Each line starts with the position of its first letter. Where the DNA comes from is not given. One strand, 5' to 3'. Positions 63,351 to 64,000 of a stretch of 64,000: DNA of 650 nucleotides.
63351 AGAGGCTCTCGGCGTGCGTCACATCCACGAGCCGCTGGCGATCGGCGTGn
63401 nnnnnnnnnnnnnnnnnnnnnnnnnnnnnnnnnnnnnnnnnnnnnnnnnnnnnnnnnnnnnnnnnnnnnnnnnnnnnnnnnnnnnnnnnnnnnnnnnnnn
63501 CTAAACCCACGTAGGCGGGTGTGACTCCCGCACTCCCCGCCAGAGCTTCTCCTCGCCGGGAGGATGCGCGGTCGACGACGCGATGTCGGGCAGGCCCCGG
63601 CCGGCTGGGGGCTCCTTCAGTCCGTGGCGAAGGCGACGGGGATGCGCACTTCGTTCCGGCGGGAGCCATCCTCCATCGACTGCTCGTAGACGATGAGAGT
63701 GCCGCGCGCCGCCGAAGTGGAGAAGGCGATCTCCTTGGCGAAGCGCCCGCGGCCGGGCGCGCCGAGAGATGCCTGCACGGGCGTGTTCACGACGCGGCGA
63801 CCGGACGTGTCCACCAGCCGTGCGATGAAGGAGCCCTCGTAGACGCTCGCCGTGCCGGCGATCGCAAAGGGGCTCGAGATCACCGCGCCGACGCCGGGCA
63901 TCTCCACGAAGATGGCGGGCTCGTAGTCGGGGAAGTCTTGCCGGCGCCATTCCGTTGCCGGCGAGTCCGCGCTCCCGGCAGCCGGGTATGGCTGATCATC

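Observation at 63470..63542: tRNA-Pyl-like amber suppressor tRNA with bacterial-type non-canonical architecture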

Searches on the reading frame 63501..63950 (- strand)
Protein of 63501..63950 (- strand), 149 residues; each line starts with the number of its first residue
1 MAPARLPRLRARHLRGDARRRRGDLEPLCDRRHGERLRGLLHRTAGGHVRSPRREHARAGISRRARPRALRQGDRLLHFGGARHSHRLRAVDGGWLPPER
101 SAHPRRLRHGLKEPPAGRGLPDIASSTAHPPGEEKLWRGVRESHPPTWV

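Call 7: search_protein_families(library=ncbifam, proteins=[window:63501-63950:-], max_evalue=0.001)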
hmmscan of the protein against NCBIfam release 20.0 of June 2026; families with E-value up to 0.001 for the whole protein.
window:63501-63950:- (149 aa): 0 families
